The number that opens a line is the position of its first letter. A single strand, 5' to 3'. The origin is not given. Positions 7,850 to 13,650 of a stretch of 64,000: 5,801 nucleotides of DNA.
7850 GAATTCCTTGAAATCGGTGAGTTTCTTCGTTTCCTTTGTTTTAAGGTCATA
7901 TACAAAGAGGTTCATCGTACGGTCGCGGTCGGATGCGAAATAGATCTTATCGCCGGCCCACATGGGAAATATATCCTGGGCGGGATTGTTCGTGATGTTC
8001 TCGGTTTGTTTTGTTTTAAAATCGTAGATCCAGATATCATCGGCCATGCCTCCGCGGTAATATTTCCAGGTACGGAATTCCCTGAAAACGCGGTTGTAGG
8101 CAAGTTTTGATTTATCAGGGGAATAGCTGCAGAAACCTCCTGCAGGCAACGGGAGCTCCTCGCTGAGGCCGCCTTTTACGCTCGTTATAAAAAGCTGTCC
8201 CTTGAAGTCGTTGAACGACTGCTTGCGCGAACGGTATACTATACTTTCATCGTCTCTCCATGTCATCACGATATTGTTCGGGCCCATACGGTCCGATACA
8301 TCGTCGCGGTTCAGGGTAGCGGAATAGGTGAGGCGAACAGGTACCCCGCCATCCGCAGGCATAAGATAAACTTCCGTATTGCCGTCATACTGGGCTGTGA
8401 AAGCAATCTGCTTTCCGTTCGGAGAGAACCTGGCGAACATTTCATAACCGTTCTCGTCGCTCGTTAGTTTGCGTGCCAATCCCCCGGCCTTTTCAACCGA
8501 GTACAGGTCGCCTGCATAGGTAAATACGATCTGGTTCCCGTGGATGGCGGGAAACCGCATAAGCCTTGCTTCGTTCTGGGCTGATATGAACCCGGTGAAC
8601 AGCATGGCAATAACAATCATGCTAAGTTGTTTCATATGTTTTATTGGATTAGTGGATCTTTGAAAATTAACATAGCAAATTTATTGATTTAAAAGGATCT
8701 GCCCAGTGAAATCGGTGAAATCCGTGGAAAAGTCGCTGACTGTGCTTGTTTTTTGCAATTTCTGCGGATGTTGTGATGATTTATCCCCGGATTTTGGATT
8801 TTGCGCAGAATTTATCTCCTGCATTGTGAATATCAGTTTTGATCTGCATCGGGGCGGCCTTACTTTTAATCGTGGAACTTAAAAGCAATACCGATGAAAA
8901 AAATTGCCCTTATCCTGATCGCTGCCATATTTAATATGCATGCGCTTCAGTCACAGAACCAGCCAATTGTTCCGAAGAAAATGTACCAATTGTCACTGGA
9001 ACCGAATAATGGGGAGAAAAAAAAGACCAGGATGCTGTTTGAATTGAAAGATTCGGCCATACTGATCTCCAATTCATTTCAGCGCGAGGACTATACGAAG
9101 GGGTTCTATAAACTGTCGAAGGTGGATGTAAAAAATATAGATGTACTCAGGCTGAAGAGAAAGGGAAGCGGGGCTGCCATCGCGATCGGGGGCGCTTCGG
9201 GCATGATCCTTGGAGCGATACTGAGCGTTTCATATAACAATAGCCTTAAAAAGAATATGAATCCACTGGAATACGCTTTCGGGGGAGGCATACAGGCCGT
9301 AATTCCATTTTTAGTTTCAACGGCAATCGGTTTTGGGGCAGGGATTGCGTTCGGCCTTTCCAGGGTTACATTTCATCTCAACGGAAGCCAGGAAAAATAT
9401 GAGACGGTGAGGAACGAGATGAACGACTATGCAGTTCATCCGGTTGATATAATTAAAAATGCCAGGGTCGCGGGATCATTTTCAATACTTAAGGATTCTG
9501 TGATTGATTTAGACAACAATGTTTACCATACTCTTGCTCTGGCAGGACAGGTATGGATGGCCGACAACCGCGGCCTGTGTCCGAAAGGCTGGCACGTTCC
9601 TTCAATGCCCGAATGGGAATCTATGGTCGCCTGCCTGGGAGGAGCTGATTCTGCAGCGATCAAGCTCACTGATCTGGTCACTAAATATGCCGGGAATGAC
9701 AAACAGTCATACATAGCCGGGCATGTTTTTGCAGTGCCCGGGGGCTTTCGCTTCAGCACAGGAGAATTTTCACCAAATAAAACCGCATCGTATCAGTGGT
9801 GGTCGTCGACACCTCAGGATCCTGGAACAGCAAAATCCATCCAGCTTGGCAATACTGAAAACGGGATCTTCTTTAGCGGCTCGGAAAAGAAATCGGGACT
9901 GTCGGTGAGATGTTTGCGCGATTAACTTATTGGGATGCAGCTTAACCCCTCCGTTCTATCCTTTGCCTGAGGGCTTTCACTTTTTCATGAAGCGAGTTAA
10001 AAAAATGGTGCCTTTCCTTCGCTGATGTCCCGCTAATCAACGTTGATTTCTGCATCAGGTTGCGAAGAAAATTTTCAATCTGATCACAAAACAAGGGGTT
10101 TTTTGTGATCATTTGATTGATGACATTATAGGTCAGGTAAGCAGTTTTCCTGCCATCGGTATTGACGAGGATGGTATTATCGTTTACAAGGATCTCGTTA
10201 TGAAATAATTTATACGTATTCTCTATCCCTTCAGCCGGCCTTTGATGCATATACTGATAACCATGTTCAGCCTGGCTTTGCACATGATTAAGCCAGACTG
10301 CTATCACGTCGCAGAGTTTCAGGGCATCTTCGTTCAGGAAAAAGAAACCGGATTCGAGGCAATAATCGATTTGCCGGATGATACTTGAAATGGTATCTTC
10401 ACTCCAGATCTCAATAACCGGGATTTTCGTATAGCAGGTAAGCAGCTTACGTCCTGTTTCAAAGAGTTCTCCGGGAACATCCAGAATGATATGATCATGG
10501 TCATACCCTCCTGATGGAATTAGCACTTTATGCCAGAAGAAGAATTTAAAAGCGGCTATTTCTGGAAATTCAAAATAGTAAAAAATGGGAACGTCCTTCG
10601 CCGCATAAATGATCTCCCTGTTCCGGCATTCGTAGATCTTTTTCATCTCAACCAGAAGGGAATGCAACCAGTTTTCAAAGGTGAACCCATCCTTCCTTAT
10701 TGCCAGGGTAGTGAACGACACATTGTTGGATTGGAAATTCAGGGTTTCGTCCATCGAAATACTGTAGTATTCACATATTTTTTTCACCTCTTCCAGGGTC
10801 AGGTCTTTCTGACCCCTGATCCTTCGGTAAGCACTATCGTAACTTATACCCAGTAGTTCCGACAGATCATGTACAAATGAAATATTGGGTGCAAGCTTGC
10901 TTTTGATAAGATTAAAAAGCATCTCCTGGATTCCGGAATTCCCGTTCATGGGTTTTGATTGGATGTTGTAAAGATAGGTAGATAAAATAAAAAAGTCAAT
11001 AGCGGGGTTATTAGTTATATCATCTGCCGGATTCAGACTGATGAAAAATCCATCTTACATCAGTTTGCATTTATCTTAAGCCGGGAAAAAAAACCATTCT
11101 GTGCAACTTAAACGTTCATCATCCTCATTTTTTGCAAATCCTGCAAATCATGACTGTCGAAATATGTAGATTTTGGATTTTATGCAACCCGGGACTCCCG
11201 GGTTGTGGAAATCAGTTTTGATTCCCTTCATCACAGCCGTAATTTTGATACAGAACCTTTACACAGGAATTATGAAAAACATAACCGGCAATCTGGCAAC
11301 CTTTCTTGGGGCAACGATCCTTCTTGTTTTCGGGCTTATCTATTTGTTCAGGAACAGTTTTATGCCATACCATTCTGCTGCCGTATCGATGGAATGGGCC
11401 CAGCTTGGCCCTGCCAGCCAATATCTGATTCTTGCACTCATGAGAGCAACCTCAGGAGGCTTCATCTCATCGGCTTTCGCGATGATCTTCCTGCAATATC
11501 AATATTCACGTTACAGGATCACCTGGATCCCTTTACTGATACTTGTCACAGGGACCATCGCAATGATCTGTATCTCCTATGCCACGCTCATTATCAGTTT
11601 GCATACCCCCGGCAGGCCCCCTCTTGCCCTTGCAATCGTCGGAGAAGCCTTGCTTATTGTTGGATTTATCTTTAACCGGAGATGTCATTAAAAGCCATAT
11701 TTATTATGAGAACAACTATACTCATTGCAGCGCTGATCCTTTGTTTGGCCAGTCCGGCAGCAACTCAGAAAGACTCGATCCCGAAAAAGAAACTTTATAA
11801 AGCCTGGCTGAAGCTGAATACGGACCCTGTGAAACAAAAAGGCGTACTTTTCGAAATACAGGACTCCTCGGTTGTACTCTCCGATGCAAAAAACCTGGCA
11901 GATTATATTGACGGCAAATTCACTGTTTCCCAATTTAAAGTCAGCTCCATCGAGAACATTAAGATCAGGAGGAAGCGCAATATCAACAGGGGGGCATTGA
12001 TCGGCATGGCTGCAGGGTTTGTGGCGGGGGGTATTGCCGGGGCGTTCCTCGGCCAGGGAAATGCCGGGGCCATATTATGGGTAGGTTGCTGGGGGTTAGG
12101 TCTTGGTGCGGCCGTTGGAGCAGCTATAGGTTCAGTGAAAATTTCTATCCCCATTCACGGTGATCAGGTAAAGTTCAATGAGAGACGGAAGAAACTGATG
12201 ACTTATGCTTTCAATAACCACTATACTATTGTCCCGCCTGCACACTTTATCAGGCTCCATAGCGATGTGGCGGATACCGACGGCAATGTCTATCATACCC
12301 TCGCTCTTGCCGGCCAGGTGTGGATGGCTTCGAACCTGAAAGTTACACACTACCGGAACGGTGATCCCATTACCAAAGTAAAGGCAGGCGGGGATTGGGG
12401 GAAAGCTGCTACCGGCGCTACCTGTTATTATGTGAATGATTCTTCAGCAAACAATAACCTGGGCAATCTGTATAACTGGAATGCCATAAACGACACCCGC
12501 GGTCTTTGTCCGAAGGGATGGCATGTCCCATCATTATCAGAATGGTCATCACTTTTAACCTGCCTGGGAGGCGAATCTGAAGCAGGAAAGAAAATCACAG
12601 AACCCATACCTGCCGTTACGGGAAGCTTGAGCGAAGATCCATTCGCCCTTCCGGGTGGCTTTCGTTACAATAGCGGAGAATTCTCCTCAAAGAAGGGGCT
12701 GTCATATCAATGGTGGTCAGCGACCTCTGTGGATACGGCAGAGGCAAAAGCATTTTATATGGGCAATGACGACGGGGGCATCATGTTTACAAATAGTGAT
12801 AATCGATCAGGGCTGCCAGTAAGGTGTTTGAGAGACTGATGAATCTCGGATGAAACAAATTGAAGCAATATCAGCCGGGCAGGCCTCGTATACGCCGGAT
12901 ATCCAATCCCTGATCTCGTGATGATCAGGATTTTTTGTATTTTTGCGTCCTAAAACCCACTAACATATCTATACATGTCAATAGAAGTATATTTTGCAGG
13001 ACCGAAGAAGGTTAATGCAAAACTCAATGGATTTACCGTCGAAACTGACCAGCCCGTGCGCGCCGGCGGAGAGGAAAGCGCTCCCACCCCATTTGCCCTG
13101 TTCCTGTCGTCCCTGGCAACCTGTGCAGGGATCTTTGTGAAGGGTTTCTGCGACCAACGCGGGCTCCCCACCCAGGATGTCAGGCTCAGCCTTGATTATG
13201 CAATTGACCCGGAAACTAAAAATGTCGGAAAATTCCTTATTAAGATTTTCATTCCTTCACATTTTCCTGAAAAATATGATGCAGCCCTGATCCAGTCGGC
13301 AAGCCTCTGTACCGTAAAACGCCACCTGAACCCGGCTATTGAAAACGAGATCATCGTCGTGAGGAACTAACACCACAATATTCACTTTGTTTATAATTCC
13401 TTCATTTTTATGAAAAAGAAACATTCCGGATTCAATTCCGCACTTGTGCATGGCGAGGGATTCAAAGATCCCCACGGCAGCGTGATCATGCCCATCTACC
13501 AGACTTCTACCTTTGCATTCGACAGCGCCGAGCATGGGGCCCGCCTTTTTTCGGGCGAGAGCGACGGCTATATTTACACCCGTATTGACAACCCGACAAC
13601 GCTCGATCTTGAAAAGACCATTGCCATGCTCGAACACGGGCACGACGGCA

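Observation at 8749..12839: Duplicated small FISUMP cassette with a conserved 105-bp 5' element, flanking a divergent HTH regulator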

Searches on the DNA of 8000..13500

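Call 5: search_rna_families(source=window, start=8000, end=13500, threshold=evalue, max_evalue=10, show_alignments=3)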
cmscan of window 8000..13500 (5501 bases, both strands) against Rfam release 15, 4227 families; matches with E-value up to 10: 4.
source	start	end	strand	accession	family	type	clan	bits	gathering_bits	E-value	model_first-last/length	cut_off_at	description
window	11183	11234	-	RF01519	CC0196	Gene; sRNA;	-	27.4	35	0.0043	1-58/58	no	Caulobacter sRNA CC0196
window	13002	13066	+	RF00268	snoZ7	Gene; snRNA; snoRNA; CD-box;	CL00057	23.5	43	0.9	1-78/78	no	Small nucleolar RNA snoZ7/snoR77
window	10192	10242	+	RF04328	snR107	Gene; snRNA; snoRNA; CD-box;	-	18.7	44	6.5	1-118/118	no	Fungal C/D box small nucleolar RNA 107 family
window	12761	12821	+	RF01277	snoU54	Gene; snRNA; snoRNA; CD-box;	CL00008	17.3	35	9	1-67/67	no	Small nucleolar RNA U54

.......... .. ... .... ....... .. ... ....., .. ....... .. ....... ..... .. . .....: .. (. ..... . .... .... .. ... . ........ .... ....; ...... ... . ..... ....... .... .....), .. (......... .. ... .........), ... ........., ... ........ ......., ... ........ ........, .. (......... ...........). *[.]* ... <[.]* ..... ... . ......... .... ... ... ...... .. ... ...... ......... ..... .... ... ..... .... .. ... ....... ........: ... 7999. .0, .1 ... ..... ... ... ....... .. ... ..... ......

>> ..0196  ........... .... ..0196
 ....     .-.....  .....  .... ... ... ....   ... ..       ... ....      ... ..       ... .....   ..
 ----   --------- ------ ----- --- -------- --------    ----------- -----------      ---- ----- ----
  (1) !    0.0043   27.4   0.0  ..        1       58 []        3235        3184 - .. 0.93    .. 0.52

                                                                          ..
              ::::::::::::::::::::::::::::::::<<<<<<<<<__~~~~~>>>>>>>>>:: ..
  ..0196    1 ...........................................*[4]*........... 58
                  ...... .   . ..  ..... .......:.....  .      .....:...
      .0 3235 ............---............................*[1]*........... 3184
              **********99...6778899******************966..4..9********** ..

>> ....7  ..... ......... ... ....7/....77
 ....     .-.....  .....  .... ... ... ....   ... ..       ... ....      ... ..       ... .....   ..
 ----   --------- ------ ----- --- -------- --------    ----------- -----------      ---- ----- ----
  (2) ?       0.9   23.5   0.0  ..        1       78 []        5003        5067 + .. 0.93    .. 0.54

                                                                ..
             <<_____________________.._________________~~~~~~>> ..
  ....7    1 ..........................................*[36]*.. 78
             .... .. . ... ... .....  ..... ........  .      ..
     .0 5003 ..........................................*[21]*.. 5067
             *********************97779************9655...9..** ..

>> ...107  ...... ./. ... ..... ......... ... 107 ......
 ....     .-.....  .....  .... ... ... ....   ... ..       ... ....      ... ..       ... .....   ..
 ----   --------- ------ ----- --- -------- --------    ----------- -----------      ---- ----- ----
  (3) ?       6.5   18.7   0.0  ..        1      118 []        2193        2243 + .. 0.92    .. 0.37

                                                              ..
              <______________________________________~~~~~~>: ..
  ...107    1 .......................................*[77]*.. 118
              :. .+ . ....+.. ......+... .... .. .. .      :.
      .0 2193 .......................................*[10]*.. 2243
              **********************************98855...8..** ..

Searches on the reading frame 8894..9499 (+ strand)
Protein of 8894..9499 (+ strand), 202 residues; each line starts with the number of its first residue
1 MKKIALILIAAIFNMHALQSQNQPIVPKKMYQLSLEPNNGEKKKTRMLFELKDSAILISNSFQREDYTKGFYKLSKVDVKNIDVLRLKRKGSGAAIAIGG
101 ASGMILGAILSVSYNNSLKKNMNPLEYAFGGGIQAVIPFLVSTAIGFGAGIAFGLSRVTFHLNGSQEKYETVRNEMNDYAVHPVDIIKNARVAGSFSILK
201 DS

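Call 77: search_protein_families(library=pfam, proteins=[window:8894-9499:+], max_evalue=10)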
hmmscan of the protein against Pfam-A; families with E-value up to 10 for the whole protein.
seq(202 aa): 1 family
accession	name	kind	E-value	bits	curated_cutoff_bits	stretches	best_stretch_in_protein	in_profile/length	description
PF10190.14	Tmemb_170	-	1.2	10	29.5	1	95-142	52-98/106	Putative transmembrane protein 170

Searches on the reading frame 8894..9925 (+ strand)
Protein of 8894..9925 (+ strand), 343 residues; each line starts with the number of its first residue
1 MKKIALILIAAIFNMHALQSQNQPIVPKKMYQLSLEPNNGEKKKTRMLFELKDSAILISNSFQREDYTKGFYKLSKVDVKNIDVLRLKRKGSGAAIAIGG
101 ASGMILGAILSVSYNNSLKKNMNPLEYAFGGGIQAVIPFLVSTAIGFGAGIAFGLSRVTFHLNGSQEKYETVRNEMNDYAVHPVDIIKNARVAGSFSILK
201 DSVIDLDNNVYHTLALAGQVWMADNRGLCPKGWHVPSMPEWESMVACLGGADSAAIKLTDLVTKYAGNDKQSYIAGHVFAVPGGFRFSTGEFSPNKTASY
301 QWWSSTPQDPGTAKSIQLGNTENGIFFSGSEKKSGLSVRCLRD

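Call 7: search_protein_families(library=pfam, proteins=[window:8894-9925:+], max_evalue=0.1)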
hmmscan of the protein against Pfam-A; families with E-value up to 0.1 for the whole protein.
window:8894-9925:+ (343 aa): 1 family
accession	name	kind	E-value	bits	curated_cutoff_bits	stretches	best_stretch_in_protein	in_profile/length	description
PF09603.15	Fib_succ_major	-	2.9e-14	54.2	33.9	1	223-342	60-187/187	Fibrobacter succinogenes major domain (Fib_succ_major)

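Call 8: search_protein_families(library=ncbifam, proteins=[window:8894-9925:+], max_evalue=0.1)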
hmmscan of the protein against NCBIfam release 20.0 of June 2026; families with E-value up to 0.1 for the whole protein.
window:8894-9925:+ (343 aa): 1 family
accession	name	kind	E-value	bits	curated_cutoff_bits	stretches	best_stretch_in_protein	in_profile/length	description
TIGR02145.1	Fib_succ_major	domain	1.5e-18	68.1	41.65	1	228-343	61-176/176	FISUMP domain-containing protein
